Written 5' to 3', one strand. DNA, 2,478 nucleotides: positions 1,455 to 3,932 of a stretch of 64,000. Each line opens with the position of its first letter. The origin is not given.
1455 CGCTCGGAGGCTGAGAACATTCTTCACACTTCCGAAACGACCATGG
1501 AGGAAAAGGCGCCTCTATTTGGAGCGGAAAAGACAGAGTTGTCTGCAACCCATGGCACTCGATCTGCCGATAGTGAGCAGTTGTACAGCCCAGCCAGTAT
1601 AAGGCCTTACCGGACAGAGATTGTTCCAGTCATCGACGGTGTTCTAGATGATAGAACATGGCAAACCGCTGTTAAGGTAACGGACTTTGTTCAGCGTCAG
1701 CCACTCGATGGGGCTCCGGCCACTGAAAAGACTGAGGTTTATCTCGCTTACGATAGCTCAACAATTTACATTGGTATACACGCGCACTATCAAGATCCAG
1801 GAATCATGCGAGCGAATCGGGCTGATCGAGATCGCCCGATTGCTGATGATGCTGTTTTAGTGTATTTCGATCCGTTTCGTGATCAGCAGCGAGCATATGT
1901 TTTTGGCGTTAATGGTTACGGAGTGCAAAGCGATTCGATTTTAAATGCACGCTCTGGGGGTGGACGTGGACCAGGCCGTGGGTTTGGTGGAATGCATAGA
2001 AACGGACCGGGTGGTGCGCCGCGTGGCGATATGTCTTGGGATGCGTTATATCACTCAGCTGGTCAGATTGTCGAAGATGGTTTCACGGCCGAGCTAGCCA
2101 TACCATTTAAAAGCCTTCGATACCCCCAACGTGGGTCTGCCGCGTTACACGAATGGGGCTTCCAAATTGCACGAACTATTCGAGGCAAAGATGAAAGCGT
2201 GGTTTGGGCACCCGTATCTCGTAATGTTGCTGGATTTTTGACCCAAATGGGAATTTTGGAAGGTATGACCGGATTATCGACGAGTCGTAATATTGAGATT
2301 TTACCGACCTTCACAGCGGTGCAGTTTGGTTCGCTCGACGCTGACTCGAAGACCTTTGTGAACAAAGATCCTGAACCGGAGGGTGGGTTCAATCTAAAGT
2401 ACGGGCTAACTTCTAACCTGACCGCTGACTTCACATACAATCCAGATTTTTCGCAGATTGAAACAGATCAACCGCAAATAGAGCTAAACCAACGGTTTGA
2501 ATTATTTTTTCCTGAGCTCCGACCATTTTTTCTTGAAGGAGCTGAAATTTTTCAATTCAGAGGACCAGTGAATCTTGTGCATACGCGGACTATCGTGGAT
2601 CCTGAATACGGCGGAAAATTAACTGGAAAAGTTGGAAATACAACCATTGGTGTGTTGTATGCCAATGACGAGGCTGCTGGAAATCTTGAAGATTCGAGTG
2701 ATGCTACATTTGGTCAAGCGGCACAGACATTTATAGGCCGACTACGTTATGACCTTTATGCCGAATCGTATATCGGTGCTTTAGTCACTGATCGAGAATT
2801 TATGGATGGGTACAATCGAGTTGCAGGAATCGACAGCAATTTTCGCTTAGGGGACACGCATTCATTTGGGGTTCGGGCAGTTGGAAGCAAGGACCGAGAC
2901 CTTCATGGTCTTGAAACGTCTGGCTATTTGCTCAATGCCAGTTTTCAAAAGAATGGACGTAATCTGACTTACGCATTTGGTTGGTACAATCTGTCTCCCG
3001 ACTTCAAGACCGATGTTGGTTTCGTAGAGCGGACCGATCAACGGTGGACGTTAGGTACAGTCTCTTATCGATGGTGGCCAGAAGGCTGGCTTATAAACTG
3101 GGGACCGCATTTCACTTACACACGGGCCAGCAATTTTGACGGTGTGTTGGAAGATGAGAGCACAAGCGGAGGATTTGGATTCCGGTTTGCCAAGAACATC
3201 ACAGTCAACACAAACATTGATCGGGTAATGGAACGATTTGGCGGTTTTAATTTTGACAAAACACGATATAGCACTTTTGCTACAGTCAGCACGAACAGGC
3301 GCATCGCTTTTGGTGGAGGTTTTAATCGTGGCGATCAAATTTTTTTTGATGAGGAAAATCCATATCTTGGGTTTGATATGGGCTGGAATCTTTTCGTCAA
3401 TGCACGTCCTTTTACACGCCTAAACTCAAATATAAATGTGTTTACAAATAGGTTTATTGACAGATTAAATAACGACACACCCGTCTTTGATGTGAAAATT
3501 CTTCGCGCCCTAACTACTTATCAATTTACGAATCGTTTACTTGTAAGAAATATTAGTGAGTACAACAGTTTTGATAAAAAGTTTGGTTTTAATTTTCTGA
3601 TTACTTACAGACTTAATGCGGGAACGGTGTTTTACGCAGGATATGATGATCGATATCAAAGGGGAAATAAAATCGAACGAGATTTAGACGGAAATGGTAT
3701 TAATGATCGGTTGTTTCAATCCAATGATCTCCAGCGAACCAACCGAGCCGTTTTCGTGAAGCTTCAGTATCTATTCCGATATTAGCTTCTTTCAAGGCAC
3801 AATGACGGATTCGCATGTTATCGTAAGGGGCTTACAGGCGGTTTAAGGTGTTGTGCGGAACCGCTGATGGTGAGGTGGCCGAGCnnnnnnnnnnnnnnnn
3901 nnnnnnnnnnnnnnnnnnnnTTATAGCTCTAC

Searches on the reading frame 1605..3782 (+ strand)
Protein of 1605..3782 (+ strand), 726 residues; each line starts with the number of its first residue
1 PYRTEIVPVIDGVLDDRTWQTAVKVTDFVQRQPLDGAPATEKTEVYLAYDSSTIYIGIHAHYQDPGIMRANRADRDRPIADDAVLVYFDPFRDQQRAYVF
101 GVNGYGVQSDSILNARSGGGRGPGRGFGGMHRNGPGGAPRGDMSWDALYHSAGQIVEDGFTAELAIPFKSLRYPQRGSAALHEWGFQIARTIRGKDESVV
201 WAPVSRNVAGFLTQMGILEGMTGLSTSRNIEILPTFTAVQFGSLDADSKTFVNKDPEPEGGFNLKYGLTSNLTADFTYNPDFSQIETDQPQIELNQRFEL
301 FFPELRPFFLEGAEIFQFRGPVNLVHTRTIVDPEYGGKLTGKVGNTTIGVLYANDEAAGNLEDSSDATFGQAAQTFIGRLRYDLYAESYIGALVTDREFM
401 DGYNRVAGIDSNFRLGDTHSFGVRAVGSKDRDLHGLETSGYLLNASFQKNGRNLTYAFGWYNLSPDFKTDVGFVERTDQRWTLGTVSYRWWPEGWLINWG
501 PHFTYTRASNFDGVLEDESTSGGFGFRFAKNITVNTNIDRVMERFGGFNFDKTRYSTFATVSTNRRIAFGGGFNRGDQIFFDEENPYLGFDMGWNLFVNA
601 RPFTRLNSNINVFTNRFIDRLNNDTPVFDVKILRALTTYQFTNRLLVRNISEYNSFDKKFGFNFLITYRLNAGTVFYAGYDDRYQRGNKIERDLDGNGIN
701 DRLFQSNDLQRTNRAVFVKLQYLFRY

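Call 62: search_solved_structures(query=window:1605-3782:+, max_evalue=1)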
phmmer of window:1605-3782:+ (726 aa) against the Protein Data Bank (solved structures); distinct sequences matched with E-value up to 1: 4.
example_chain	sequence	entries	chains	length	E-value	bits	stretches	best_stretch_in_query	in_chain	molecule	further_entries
9lxc_A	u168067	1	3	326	0.53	11.6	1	501-551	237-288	P2X purinoceptor 1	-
9lx5_A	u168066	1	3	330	0.54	11.6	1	501-551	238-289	P2X purinoceptor 1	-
3f85_A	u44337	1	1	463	0.6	11.4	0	505-543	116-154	homo trimeric fusion of CFA/I fimbrial subunits B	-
9b73_A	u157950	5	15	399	0.74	11.1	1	501-551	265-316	P2X purinoceptor 1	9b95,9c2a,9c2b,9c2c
